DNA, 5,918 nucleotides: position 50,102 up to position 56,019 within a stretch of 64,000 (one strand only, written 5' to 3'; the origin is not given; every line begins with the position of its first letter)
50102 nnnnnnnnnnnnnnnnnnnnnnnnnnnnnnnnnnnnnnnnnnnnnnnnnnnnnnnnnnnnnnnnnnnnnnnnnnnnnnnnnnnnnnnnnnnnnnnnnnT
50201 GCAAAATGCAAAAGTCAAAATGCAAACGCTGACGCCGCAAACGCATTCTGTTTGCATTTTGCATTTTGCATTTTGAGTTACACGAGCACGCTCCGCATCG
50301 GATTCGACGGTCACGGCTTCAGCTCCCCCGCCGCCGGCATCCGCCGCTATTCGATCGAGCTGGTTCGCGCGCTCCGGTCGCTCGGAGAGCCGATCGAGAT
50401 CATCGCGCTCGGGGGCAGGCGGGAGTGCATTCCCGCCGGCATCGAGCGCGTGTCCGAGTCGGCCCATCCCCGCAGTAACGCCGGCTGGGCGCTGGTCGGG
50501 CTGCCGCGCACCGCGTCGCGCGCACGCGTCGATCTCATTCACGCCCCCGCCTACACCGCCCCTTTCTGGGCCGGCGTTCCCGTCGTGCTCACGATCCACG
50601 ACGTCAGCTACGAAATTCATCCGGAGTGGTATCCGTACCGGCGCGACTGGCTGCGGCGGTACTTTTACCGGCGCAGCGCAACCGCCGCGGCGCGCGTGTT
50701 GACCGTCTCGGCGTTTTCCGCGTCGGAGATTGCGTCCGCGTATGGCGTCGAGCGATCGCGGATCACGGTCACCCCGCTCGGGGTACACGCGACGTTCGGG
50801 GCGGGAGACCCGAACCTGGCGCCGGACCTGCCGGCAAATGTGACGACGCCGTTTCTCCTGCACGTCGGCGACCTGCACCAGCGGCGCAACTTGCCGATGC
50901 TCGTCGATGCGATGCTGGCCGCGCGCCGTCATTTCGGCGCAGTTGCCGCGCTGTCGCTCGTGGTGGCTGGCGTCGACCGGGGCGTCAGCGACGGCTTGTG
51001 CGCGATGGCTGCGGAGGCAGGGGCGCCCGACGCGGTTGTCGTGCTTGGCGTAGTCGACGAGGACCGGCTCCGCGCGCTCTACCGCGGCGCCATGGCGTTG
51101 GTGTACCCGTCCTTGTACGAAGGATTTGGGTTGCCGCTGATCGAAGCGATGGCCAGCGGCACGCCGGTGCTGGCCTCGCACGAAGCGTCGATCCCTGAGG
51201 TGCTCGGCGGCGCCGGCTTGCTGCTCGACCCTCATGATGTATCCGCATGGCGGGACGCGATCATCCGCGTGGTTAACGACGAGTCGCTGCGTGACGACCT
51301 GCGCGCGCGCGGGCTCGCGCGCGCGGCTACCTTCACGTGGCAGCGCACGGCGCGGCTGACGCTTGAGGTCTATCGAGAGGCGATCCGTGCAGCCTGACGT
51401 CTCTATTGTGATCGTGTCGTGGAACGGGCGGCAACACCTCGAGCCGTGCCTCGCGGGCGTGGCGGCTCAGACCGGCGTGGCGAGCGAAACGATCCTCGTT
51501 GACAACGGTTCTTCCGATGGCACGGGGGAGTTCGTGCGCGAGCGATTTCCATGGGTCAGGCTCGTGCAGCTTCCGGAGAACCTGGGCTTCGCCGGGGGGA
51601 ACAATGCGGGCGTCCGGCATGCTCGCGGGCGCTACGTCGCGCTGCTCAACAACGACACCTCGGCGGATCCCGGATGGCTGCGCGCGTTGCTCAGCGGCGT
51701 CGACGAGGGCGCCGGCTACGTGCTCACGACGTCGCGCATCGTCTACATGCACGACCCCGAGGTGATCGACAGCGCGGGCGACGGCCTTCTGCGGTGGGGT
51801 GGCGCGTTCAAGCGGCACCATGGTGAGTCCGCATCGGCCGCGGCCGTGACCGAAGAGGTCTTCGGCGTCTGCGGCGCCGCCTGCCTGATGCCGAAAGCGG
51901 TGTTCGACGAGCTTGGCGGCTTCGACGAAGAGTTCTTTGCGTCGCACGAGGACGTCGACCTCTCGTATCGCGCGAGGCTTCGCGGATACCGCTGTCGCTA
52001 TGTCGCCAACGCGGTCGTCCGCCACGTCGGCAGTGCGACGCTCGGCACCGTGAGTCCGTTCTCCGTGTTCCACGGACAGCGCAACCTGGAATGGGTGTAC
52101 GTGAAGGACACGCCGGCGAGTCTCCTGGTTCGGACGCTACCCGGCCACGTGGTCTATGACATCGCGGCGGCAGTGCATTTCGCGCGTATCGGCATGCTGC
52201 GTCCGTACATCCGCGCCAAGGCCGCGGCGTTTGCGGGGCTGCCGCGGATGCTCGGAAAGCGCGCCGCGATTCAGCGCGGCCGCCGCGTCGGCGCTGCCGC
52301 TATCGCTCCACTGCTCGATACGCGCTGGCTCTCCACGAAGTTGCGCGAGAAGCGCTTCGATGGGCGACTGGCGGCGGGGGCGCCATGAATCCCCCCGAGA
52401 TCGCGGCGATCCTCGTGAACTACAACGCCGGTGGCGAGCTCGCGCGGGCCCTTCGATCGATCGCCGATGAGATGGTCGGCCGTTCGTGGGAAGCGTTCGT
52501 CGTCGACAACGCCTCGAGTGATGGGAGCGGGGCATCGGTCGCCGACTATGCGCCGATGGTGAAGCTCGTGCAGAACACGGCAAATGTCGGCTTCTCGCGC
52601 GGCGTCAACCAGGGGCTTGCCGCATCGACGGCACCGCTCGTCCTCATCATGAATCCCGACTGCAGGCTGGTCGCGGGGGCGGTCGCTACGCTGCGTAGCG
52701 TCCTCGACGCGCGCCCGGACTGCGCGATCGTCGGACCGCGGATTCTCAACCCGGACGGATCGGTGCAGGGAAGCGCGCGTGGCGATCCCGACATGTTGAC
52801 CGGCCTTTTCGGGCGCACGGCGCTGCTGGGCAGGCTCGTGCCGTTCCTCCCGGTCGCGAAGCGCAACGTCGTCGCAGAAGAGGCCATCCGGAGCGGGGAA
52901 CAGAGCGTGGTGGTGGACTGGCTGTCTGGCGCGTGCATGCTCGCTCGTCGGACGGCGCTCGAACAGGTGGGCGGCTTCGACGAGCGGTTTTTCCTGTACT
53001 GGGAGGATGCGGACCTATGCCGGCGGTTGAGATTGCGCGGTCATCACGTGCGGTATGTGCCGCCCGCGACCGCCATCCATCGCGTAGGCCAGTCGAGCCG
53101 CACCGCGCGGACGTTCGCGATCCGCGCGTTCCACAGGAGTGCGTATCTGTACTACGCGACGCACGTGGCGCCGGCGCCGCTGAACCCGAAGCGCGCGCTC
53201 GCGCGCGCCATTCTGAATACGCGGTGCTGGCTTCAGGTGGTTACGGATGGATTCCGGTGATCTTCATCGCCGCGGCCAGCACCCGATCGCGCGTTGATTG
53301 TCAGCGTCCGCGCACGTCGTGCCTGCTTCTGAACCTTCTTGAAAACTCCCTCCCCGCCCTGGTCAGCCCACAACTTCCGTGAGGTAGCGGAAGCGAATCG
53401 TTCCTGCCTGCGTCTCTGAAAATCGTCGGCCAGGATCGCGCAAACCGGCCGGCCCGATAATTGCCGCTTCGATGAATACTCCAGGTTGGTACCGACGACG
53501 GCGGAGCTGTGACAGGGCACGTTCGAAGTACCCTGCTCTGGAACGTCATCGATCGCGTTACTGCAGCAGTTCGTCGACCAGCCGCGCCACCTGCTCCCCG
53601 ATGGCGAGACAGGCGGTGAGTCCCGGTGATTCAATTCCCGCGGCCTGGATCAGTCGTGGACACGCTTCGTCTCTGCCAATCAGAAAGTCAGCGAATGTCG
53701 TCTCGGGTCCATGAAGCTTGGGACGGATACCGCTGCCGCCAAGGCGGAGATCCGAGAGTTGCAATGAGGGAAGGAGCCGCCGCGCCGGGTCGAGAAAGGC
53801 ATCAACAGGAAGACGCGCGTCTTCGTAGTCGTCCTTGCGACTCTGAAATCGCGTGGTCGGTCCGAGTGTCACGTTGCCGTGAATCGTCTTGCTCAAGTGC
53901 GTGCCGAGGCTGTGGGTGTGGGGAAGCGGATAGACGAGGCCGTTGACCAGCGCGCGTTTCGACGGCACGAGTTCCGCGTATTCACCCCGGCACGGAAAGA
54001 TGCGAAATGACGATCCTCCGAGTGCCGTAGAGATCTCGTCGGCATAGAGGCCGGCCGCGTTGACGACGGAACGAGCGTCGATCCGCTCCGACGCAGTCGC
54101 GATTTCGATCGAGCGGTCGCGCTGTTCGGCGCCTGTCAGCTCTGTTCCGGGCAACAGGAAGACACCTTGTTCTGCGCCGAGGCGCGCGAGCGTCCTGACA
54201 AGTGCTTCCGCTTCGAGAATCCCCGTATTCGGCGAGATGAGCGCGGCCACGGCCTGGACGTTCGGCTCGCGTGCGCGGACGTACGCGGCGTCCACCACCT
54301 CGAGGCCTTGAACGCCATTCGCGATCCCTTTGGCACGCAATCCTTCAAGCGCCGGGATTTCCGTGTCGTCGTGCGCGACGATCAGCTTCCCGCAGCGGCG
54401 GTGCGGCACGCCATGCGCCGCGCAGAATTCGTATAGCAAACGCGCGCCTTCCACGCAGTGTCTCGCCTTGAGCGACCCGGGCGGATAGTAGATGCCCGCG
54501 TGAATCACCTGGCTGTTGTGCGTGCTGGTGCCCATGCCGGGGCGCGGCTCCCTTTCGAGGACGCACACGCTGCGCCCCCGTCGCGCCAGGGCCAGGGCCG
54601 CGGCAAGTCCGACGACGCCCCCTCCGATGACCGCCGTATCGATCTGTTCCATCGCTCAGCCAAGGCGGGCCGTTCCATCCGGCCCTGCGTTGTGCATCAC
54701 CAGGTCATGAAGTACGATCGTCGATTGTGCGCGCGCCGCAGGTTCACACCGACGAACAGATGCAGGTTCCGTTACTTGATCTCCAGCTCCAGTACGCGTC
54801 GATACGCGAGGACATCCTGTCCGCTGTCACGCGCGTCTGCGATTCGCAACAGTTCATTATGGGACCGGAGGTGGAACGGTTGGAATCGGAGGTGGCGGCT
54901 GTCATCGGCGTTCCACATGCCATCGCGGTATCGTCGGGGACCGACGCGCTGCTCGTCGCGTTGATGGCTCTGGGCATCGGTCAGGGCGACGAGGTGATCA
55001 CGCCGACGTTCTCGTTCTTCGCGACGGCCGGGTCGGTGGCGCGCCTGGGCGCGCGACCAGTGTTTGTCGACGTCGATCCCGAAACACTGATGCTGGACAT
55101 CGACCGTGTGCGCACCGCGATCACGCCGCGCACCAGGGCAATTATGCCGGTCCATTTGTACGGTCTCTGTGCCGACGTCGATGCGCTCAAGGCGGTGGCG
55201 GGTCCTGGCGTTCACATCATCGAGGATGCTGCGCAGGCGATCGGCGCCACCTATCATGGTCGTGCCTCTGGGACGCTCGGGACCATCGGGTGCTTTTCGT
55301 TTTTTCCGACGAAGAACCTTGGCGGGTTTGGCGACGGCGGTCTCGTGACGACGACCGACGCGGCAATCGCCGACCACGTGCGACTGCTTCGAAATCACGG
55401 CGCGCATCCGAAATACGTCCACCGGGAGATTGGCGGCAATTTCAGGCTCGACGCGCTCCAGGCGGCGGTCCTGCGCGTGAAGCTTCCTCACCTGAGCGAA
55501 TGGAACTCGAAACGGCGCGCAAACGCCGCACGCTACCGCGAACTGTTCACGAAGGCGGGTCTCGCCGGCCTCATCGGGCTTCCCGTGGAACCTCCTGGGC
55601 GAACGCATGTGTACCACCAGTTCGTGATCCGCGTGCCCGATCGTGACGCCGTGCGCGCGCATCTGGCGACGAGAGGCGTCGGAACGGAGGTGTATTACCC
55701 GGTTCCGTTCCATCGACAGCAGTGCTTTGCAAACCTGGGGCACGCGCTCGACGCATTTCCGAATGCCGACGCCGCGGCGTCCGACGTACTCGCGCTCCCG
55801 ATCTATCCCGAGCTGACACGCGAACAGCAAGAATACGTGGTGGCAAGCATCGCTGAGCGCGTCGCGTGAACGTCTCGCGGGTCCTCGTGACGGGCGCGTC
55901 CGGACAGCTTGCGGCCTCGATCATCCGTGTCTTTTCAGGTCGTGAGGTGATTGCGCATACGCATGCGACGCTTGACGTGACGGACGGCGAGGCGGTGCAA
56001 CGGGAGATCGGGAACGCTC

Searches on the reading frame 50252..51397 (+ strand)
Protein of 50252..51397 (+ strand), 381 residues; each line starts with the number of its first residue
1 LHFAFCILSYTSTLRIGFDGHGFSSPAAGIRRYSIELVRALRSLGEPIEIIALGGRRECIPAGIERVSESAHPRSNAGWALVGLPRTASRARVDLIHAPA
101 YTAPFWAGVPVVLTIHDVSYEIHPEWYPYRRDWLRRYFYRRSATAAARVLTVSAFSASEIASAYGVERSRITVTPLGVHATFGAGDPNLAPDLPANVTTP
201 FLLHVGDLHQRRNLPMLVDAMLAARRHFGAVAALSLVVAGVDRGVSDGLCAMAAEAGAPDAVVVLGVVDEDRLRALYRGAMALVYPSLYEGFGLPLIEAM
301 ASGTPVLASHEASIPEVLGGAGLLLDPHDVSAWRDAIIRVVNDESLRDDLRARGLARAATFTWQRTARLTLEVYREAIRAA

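Call 25: search_protein_families(library=pfam, proteins=[window:50252-51397:+], max_evalue=0.001)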
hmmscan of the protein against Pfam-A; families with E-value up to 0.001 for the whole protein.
window:50252-51397:+ (381 aa): 6 families
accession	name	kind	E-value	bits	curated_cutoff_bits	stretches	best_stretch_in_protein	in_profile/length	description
PF00534.26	Glycos_transf_1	-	1e-27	97.2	26.4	1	192-354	8-169/172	Glycosyl transferases group 1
PF13692.12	Glyco_trans_1_4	-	9.7e-25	87.9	27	1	200-343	2-142/142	Glycosyl transferases group 1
PF13439.12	Glyco_transf_4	-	3.1e-20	73.3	28.5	1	29-179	3-167/170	Glycosyltransferase Family 4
PF13579.12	Glyco_trans_4_4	-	5.5e-15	56.5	29.7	1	29-177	2-158/158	Glycosyl transferase 4-like domain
PF20706.3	GT4-conflict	-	2e-12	47.2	26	1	181-368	180-383/385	Family 4 Glycosyltransferase in conflict systems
PF13524.12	Glyco_trans_1_2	-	0.00042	20.7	25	1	261-369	28-141/144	Glycosyl transferase-like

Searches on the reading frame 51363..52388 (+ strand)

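Call 25: search_protein_families(library=pfam, proteins=[window:51363-52388:+], max_evalue=0.001)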
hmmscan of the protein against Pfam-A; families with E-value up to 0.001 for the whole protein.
window:51363-52388:+ (341 aa): 4 families
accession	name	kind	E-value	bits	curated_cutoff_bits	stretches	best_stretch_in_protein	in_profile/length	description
PF00535.33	Glycos_transf_2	-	2.5e-24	86.5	23.3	1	14-184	1-167/168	Glycosyl transferase family 2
PF13641.12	Glyco_tranf_2_3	-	3.1e-21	76.9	27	1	11-227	1-217/230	Glycosyltransferase like family 2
PF13632.12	Glyco_trans_2_3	-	1.6e-10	41.6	27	1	91-227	1-129/198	Glycosyl transferase family group 2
PF10111.15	Glyco_tranf_2_2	-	1.3e-05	25.3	27.3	1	39-236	28-228/276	Glycosyltransferase like family 2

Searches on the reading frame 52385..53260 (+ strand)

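Call 25: search_protein_families(library=pfam, proteins=[window:52385-53260:+], max_evalue=0.001)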
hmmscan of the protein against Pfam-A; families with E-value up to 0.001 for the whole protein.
window:52385-53260:+ (291 aa): 6 families
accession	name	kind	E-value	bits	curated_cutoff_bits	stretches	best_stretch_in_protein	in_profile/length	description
PF00535.33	Glycos_transf_2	-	1.4e-15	58.1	23.3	1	9-123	3-120/168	Glycosyl transferase family 2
PF13641.12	Glyco_tranf_2_3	-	2e-13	51.4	27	1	4-233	2-212/230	Glycosyltransferase like family 2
PF13632.12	Glyco_trans_2_3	-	6.5e-09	36.3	27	1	180-244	72-132/198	Glycosyl transferase family group 2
PF02709.20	Glyco_transf_7C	-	0.00022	21.2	23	1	182-227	21-67/78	N-terminal domain of galactosyltransferase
PF10111.15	Glyco_tranf_2_2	-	0.00049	20.1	27.3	0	181-228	164-212/276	Glycosyltransferase like family 2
PF13506.12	Glyco_transf_21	-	0.00066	19.6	21.7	0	179-245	101-166/174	Glycosyl transferase family 21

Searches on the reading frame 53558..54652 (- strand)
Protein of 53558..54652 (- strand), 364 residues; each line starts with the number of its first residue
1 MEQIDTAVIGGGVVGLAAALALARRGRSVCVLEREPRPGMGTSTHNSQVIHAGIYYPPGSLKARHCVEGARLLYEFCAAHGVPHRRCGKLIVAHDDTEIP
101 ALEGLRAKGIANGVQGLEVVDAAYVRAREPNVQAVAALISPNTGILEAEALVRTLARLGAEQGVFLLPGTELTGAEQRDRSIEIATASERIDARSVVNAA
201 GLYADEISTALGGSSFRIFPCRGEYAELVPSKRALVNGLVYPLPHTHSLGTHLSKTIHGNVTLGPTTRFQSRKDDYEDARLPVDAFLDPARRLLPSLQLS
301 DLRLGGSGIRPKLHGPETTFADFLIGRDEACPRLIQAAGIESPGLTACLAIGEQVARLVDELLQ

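Call 59: search_protein_families(library=pfam, proteins=[window:53558-54652:-], max_evalue=0.001)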
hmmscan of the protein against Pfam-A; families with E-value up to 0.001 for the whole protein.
window:53558-54652:- (364 aa): 9 families
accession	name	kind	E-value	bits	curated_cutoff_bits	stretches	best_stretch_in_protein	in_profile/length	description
PF01266.30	DAO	-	1.4e-68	232.4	27.9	1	5-358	1-353/353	FAD dependent oxidoreductase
PF13450.12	NAD_binding_8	-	5.4e-09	36.6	21.9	1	8-46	1-39/68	NAD(P)-binding Rossmann-like domain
PF12831.13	FAD_oxidored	-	7.2e-08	32.6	27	1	5-45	1-40/416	FAD dependent oxidoreductase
PF00890.30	FAD_binding_2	-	9.6e-07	28.8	20.4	1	5-48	1-42/414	FAD binding domain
PF07992.20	Pyr_redox_2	-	1.1e-06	28.8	26.1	1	6-43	145-182/291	Pyridine nucleotide-disulphide oxidoreductase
PF00070.33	Pyr_redox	-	2.5e-06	28.3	22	1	6-39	2-35/82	Pyridine nucleotide-disulphide oxidoreductase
PF03486.20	HI0933_like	-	3.6e-06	27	50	1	5-39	2-36/244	HI0933-like protein Rossmann domain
PF13738.12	Pyr_redox_3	-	4.8e-05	23.2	30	0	8-35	2-30/305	Pyridine nucleotide-disulphide oxidoreductase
PF01494.25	FAD_binding_3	-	0.00014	21.7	22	1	4-36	2-34/349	FAD binding domain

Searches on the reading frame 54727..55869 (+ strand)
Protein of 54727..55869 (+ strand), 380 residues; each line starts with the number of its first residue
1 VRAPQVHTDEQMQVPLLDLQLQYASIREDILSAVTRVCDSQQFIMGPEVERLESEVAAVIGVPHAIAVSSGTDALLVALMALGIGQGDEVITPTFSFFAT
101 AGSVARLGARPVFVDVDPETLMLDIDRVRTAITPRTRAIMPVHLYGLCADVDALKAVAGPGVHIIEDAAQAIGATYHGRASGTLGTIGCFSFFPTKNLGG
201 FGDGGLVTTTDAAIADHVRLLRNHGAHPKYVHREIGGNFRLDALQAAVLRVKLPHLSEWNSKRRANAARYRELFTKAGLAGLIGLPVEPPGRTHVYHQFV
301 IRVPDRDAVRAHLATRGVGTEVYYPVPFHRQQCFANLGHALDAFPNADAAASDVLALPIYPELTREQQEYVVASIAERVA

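Call 59: search_protein_families(library=pfam, proteins=[window:54727-55869:+], max_evalue=0.001)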
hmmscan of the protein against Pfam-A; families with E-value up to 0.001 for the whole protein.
window:54727-55869:+ (380 aa): 4 families
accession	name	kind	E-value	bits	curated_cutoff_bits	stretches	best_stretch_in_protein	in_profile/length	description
PF01041.23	DegT_DnrJ_EryC1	-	8.8e-125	417.1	19.8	1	26-375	3-359/360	DegT/DnrJ/EryC1/StrS aminotransferase family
PF01212.27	Beta_elim_lyase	-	1.8e-06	27.9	27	1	47-137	32-123/288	Beta-eliminating lyase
PF01053.26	Cys_Met_Meta_PP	-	1.4e-05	24.3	27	1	45-139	50-141/381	Cys/Met metabolism PLP-dependent enzyme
PF00155.27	Aminotran_1_2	-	0.00011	22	19.7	1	51-134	46-139/361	Aminotransferase class I and II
